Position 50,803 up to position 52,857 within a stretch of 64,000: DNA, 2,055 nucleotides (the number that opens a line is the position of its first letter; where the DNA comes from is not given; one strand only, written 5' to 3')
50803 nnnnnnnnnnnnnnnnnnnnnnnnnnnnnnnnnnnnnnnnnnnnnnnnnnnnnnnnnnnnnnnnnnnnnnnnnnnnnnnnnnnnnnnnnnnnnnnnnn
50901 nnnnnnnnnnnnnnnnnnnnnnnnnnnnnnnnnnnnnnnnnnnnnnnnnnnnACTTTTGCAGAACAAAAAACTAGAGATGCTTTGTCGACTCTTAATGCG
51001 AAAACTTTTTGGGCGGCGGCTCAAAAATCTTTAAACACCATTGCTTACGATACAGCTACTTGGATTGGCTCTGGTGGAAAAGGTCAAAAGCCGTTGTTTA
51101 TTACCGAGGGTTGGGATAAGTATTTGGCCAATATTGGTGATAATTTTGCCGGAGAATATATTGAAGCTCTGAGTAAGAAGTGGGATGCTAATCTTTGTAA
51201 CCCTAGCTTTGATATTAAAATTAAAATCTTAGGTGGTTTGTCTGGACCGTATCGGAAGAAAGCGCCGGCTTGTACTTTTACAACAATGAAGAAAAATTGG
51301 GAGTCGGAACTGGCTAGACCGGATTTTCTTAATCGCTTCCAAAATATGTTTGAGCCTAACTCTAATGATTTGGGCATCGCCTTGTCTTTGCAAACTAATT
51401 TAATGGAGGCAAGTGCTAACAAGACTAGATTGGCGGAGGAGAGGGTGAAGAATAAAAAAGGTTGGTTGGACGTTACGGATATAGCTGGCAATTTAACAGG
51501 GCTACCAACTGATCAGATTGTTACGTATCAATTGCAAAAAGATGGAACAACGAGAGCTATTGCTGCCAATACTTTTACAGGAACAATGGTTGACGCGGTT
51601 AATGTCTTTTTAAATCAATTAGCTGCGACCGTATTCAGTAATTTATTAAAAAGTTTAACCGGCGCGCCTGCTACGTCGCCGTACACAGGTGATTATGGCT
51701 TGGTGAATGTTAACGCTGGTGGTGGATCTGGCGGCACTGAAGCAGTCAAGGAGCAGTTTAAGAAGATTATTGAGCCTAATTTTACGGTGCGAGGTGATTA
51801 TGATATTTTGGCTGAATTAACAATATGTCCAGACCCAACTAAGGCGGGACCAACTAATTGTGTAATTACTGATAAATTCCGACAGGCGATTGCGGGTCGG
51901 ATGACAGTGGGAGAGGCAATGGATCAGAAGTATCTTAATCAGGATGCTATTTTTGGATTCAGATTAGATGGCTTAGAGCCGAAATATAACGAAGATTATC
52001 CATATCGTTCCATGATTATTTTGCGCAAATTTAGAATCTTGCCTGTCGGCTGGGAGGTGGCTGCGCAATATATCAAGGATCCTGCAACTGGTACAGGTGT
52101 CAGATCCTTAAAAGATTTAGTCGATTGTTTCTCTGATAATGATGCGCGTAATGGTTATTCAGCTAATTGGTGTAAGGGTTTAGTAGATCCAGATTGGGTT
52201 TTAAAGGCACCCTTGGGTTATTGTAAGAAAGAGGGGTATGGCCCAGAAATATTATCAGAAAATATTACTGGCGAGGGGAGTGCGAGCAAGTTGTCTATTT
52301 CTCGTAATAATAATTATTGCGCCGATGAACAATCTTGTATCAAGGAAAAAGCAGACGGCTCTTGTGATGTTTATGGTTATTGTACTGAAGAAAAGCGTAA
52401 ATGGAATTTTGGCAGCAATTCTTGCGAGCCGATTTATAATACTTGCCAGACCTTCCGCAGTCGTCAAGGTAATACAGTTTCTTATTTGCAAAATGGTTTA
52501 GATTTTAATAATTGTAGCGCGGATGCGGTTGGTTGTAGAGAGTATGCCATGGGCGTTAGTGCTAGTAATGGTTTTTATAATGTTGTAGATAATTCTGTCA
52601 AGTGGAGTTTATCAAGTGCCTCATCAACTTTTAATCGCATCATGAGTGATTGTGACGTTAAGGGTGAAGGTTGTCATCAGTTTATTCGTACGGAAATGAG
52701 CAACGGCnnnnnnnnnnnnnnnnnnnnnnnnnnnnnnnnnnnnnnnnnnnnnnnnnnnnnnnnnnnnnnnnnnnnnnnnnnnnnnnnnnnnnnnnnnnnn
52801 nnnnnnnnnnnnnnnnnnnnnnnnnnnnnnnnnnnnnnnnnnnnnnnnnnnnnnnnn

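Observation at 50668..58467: Giant protein built from four CBM4/9-like modules interleaved with a recurrent Cys-pair motif (C-x3-6-GC-x2-aromatic)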

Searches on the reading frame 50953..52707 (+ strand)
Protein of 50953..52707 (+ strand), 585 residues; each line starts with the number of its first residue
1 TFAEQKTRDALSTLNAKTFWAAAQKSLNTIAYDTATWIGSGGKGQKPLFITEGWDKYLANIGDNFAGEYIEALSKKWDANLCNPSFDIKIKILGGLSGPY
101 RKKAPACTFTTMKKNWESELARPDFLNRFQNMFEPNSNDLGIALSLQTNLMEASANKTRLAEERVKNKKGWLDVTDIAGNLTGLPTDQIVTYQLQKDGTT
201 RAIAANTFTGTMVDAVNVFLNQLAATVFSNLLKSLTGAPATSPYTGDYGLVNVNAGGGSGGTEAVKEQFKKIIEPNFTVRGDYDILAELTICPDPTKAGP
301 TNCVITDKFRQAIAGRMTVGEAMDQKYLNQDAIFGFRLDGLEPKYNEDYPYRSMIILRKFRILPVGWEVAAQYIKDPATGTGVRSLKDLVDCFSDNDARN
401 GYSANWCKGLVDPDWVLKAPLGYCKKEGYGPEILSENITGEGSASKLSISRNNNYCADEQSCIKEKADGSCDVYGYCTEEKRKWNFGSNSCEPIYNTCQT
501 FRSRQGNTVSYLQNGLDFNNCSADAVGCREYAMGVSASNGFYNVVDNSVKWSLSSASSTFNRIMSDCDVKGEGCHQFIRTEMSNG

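Call 21: predict_structure(alignment_id=A2)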
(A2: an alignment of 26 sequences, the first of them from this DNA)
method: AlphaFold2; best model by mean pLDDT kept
length: 585 residues; sequences in the alignment: 26
mean_pLDDT: 50.3   pTM: 0.28
mean pLDDT of the five models: 50.3, 45.2, 42.9, 42.3, 38.6
residues with pLDDT >= 90: 0; 70-90: 56; 50-70: 220; < 50: 309
segments of 3 or more residues with pLDDT < 50: 78-85, 87-89, 91-105, 137-144, 174-176, 178-185, 196-303, 340-343, 347-352, 354-356, 358-360, 420-433, 444-446, 451-466, 468-504, 506-518, 520-528, 534-539, 542-544, 563-565, 570-585
pLDDT, mean of each block of 10 residues (from residue 1): 59 59 58 57 58 60 62 53 46 40 49 70 68 49 49 65 56 46 48 50 37 38 41 34 28 30 35 31 32 43 54 75 77 55 46 49 61 57 72 74 75 72 40 54 51 43 43 42 30 34 39 44 47 50 49 52 49 42 35
secondary structure, 60 per line:
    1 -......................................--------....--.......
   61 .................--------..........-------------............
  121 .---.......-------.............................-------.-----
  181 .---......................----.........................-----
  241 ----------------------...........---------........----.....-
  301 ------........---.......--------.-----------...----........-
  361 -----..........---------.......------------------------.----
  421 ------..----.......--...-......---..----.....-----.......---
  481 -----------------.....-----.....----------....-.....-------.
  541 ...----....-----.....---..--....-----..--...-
elements in order (helices of 4 or more, strands of 3 or more residues): H2-39 H48-51 H54-77 H86-95 H109-121 H125-131 H139-167 H185-206 H211-235 H263-273 H283-290 H307-314 H319-324 H352-359 H366-375 H386-391 E433-439 E446-451 E461-465 E471-477 E498-502 E508-512 H523-526 E528-532 E540-543 E548-551 E557-561 H569-572

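Call 22: find_related_loci(query=A2, collection=genome_contigs, flank=10000)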
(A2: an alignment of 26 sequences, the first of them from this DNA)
Query A2 (585 aa) in genome_contigs; peptide patterns used: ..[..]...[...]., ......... (x = any residue, [..] = any of these).
484 stretches matched a pattern; 429 encode a relative of the query (tblastn E <= 1e-3); the best 80 are kept; 80 distinct loci.
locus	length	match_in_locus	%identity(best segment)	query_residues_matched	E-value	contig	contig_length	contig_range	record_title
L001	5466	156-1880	56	2-580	0e+0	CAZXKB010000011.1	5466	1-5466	MAG TPA_asm: uncultured Gammaproteobacteria bacterium isolate SRP185410_co1_438 genome assembly, contig: k141_39933, who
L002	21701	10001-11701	52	13-581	0e+0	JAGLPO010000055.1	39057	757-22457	MAG: Candidatus Parcubacteria bacterium isolate RS_8_12 ROV157_8.bin.12.fa_55, whole genome shotgun sequence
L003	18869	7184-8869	55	19-581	0e+0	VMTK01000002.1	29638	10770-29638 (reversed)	MAG: Candidatus Falkowbacteria bacterium isolate S3_17 k141_124262, whole genome shotgun sequence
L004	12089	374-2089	51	13-585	0e+0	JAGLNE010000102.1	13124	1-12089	MAG: Candidatus Parcubacteria bacterium isolate RS_6_24 ROV157_6.bin.24.fa_102, whole genome shotgun sequence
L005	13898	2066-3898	51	9-585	0e+0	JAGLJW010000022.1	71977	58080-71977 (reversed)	MAG: Candidatus Parcubacteria bacterium isolate RS_3_8 ROV157_3.bin.8.fa_22, whole genome shotgun sequence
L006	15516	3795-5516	52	19-585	0e+0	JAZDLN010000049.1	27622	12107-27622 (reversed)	MAG: Candidatus Falkowbacteria bacterium isolate MEGAHIT-group-0.601 k141_10567847, whole genome shotgun sequence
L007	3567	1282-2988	53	21-585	0e+0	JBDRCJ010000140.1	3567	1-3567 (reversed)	MAG: Patescibacteria group bacterium isolate MEGAHIT-group-1.177 k141_12141789, whole genome shotgun sequence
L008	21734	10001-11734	50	4-585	0e+0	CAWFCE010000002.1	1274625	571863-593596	MAG: Candidatus Parcubacteria bacterium isolate MFD02416.bin.1.397 genome assembly, contig: contig_61671, whole genome s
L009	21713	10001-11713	52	16-579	0e+0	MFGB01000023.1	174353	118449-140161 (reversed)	MAG: Candidatus Falkowbacteria bacterium RIFOXYA2_FULL_47_19 rifoxya2_full_scaffold_76, whole genome shotgun sequence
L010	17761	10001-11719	52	11-580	0e+0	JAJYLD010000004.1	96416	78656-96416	MAG: bacterium isolate DBS2-1.bin63 NODE_379_length_96416_cov_4.784804, whole genome shotgun sequence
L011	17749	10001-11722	49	14-585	0e+0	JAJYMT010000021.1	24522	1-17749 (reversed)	MAG: bacterium isolate DBS2-4.bin161 NODE_3462_length_24522_cov_1.42058, whole genome shotgun sequence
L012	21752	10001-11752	51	11-581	0e+0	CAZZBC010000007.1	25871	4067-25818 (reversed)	MAG TPA_asm: uncultured Gammaproteobacteria bacterium isolate binchicken_co232_117 genome assembly, contig: NODE_3434_le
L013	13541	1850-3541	51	17-585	0e+0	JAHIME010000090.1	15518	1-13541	MAG: Patescibacteria group bacterium isolate KR13_N2.mb.53 KR13_N2.mb.53_k141_362759, whole genome shotgun sequence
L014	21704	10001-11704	51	20-579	0e+0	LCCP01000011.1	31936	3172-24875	MAG: Parcubacteria group bacterium GW2011_GWC2_42_12 UU95_C0011, whole genome shotgun sequence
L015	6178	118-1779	51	27-585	0e+0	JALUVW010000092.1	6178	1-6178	MAG: Candidatus Falkowbacteria bacterium isolate 128-326_metabat2_scaf2bin.076 128-326_scaffold_486_c1, whole genome sho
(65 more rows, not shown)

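Call 46: search_solved_structures(query=A2, max_evalue=1)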
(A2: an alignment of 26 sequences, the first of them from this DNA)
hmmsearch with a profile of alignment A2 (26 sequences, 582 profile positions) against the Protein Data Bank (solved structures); distinct sequences matched with E-value up to 1: 6.
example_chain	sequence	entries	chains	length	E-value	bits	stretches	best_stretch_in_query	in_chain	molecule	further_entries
7r6t_D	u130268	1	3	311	0.039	15.7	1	382-446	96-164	Nuclease EXOG, mitochondrial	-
5t4i_A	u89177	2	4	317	0.039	15.7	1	382-446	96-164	Nuclease EXOG, mitochondrial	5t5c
7r6v_D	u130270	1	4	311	0.04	15.7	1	382-446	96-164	Nuclease EXOG, mitochondrial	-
5t3v_A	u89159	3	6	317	0.04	15.6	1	382-446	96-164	Nuclease EXOG, mitochondrial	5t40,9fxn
4a1n_A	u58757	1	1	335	0.046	15.5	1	382-446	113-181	NUCLEASE EXOG, MITOCHONDRIAL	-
5zki_A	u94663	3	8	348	0.047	15.4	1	382-446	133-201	Nuclease EXOG, mitochondrial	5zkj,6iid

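Call 57: search_protein_representatives(alignment_id=A2)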
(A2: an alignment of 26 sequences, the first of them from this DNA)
Query: 26 sequences, 582 profile positions. Proteins with E-value up to 0.001 (for the whole library): 1734; up to 1e-10: 1302; up to 1e-30: 1135. The best 150 are listed.
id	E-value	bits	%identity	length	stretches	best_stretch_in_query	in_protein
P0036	1.0e-276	935.6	-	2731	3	4-582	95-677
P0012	7.1e-276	932.8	-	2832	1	6-582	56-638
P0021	1.4e-273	925.2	-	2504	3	4-582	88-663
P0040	6.2e-273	923.1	-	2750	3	5-582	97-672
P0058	1.8e-271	918.3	-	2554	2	3-582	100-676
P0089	1.7e-268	908.5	-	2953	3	4-581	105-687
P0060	2.7e-268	907.8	-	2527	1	2-582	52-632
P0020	2.0e-265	898.3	-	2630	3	6-581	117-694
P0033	2.4e-263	891.5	-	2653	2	2-582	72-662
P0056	8.8e-263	889.6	-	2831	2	2-582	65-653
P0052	5.8e-262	886.9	-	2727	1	3-582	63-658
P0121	3.9e-261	884.2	-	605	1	4-530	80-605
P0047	9.9e-261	882.8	-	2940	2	8-582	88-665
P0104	1.8e-260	882.0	-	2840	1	3-582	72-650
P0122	4.7e-260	880.6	-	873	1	3-582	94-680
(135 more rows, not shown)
